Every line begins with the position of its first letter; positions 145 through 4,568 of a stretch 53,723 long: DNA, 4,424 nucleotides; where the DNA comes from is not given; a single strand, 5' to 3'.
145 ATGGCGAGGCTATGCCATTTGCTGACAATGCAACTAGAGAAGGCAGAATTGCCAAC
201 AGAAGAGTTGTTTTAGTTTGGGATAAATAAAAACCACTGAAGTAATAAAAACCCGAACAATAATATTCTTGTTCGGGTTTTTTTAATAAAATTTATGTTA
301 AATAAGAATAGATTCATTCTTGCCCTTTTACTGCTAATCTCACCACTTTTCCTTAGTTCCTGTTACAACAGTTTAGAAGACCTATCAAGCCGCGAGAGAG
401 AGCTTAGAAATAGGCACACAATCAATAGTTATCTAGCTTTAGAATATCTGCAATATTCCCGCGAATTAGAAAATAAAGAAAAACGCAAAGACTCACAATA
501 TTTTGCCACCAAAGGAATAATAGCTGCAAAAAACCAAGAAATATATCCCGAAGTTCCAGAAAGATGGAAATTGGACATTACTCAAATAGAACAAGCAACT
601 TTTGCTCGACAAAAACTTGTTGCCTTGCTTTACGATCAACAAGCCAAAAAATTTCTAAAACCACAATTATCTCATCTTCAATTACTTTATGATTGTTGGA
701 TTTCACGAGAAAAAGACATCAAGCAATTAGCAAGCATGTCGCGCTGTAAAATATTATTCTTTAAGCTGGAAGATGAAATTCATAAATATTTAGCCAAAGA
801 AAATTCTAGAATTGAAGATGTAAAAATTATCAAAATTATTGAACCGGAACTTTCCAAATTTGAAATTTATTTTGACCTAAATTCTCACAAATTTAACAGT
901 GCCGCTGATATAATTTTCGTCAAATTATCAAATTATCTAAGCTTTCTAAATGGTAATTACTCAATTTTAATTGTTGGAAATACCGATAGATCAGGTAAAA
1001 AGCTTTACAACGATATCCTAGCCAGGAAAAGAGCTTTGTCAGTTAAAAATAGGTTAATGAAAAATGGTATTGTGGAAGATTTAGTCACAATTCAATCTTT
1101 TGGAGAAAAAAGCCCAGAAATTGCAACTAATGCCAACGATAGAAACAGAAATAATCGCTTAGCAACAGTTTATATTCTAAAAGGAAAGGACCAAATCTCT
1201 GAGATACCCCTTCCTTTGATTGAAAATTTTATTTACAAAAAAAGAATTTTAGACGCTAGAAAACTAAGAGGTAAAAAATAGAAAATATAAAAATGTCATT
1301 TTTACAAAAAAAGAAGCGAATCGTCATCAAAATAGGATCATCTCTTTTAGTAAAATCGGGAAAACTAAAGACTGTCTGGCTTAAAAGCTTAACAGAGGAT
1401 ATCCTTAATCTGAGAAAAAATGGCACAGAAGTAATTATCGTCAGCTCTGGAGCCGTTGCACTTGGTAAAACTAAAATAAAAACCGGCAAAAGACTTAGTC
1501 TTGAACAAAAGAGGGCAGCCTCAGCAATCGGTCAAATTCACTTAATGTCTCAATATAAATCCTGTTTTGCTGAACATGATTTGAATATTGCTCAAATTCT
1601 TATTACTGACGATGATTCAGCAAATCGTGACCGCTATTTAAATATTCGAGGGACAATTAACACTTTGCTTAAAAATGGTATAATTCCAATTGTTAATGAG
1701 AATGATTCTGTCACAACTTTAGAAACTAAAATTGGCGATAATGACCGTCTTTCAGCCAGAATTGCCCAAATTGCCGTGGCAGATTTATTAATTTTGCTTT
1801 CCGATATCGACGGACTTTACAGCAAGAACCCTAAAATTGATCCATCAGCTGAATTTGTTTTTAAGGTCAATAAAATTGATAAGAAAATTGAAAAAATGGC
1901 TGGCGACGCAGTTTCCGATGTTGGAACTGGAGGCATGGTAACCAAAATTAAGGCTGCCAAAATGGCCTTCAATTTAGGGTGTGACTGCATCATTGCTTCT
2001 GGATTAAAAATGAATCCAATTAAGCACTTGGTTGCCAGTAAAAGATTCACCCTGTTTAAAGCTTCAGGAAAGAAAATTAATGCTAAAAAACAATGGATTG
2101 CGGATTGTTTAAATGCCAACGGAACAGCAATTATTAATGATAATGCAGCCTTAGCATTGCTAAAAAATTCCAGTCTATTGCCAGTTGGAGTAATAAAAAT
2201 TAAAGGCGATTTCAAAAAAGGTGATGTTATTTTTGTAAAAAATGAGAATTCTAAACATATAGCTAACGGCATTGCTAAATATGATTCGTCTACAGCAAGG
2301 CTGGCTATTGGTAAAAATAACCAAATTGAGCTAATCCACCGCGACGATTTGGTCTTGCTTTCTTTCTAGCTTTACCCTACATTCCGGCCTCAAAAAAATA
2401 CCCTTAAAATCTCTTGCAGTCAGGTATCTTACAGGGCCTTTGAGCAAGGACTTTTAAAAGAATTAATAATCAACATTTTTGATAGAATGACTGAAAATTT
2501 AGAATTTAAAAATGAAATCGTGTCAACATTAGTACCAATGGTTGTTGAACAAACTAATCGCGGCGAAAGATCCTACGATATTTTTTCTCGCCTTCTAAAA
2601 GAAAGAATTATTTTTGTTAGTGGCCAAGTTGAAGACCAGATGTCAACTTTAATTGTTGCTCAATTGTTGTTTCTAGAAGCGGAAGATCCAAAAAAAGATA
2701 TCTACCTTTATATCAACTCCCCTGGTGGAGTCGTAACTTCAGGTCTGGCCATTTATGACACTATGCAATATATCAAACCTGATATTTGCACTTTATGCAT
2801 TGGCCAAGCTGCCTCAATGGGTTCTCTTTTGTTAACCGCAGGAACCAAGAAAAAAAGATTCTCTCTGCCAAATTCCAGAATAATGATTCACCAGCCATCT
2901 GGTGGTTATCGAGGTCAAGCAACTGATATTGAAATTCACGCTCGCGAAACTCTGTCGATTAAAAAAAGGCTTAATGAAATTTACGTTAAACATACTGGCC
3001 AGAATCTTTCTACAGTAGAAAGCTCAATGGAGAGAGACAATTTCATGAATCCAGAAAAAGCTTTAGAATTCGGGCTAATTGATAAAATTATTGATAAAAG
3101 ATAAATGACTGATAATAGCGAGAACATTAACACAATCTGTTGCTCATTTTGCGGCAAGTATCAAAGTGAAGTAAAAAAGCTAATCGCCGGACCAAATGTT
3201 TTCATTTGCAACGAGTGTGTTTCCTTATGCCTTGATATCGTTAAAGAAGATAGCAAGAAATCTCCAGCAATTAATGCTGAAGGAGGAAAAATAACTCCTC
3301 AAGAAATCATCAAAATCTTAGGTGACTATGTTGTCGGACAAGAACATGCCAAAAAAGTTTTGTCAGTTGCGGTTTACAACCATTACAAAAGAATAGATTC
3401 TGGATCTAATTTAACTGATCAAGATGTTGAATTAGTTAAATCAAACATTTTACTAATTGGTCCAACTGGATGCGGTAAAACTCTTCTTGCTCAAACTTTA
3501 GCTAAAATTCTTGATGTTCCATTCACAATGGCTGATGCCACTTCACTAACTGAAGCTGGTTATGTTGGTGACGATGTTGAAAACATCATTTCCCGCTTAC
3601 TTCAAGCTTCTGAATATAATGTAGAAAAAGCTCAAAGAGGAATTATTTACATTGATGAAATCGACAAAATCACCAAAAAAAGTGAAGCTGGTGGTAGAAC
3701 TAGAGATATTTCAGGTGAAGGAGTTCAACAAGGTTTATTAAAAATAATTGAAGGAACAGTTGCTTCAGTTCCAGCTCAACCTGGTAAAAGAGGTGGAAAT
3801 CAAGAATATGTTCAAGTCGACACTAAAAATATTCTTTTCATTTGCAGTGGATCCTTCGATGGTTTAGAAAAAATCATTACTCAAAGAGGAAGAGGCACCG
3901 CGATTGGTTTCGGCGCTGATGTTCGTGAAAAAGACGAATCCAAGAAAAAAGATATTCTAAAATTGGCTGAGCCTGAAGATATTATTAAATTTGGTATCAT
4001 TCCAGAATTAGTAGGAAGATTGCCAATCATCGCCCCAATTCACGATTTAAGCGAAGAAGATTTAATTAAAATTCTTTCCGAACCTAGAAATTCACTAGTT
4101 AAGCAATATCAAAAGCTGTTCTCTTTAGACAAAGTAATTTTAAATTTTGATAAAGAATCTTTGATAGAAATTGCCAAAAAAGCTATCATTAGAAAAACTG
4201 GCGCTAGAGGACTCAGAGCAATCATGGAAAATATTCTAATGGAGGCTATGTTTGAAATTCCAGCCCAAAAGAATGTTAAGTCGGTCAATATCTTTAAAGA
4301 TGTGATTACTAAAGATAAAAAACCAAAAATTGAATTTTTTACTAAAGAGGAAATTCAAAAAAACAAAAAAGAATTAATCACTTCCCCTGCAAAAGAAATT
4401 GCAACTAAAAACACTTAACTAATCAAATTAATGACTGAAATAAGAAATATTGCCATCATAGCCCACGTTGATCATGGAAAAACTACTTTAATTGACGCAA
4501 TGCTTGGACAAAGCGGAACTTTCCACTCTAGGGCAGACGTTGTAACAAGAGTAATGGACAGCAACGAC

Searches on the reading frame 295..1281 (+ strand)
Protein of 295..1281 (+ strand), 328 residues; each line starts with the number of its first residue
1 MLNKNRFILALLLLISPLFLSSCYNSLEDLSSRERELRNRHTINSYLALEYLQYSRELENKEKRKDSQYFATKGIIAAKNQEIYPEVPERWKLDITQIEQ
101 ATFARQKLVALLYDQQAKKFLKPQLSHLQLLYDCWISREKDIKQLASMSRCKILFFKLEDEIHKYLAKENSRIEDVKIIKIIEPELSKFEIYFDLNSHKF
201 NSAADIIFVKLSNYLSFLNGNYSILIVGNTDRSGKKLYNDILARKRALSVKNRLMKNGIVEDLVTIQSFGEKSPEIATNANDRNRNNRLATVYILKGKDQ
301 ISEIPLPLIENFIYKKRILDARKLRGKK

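Call 23: search_protein_families(library=pfam, proteins=[window:295-1281:+], max_evalue=0.001)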
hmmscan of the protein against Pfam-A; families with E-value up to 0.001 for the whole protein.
window:295-1281:+ (328 aa): 1 family
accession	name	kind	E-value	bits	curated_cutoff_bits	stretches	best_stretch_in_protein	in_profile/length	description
PF00691.25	OmpA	-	6.6e-14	52.5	27.2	1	192-288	1-98/98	OmpA family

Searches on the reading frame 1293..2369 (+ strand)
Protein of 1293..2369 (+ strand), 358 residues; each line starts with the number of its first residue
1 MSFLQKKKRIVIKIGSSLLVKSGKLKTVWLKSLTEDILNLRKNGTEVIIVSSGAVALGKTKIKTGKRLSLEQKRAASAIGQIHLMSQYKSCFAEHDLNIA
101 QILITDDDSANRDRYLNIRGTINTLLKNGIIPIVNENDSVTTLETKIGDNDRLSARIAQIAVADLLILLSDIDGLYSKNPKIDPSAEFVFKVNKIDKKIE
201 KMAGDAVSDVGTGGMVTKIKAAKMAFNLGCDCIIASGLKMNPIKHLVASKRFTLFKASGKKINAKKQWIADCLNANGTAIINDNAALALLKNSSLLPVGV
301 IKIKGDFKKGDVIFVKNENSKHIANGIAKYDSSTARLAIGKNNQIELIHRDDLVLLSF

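Call 23: search_protein_families(library=pfam, proteins=[window:1293-2369:+], max_evalue=0.001)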
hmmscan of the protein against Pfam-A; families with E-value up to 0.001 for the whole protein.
window:1293-2369:+ (358 aa): 2 families
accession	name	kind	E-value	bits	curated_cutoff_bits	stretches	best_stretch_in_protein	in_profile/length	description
PF00696.33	AA_kinase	-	6.7e-41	141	24.9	1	8-236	1-234/234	Amino acid kinase family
PF01472.26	PUA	-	3.4e-16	59.4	24.8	1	278-341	2-65/74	PUA domain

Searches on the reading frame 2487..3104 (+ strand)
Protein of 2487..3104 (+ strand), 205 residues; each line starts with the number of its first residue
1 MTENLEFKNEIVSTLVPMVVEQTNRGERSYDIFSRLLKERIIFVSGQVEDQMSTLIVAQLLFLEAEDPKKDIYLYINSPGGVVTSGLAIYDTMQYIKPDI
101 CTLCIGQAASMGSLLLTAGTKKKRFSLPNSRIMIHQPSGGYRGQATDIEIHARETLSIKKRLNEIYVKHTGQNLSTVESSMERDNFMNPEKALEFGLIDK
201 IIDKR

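Call 23: search_protein_families(library=pfam, proteins=[window:2487-3104:+], max_evalue=0.001)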
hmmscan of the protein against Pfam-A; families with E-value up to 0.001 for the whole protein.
window:2487-3104:+ (205 aa): 1 family
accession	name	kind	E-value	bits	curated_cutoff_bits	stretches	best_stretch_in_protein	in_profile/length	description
PF00574.28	CLP_protease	-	4.5e-86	287.8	20.2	1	25-204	2-181/182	Clp protease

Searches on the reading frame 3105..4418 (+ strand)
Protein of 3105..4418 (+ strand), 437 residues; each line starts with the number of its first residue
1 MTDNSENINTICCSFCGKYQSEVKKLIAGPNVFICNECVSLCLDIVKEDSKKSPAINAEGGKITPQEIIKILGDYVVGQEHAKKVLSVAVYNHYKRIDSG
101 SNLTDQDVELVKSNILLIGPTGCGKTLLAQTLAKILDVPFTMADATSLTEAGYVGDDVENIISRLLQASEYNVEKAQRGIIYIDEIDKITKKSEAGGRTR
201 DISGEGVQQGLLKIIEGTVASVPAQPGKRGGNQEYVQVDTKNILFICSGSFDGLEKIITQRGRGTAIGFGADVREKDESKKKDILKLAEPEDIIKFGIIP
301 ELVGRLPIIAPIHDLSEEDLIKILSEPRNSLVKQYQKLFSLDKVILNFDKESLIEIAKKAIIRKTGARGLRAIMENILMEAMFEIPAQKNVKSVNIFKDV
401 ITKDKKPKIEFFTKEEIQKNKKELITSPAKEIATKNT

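Call 23: search_protein_families(library=pfam, proteins=[window:3105-4418:+], max_evalue=0.001)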
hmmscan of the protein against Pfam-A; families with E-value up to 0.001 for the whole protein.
window:3105-4418:+ (437 aa): 14 families
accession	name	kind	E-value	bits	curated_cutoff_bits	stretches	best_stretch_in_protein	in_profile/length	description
PF07724.20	AAA_2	-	1.1e-35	123.5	27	1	112-309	3-166/166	AAA domain (Cdc48 subfamily)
PF00004.35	AAA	-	1.3e-17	64.9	21.2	1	115-247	1-106/131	ATPase family associated with various cellular activities (AAA)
PF06689.19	zf-C4_ClpX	-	5.6e-17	61.8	27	1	12-48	2-39/39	ClpX C4-type zinc finger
PF10431.15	ClpB_D2-small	-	3.5e-09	37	21.9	1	315-393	1-75/81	C-terminal, D2-small domain, of ClpB protein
PF01078.27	Mg_chelatase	-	1.1e-06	28.6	20.3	1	114-144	24-53/207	Magnesium chelatase, subunit ChlI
PF07728.20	AAA_5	-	1.4e-06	28.8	22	1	114-191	1-80/139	AAA domain (dynein-related subfamily)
PF00493.29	MCM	-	7.5e-06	25.6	23.3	1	66-193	16-137/224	MCM P-loop domain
PF13401.12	AAA_22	-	8.6e-06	26.5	27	1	112-191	5-98/130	AAA domain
PF05496.18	RuvB_N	-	2.4e-05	24.6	27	1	73-194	7-101/159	Holliday junction DNA helicase RuvB P-loop domain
PF13173.12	AAA_14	-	0.0002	21.8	27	1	114-195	4-80/129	AAA domain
PF14532.12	Sigma54_activ_2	-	0.00036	21.2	25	0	110-193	19-85/138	Sigma-54 interaction domain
PF00158.32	Sigma54_activat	-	0.00041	20.5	20.2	0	108-134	18-44/168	Sigma-54 interaction domain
PF12775.13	AAA_7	-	0.00075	19.5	25.8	0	112-189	33-112/181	P-loop containing dynein motor region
PF03215.21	Rad17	-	0.001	19.5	23.8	0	103-140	35-73/186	Rad17 P-loop domain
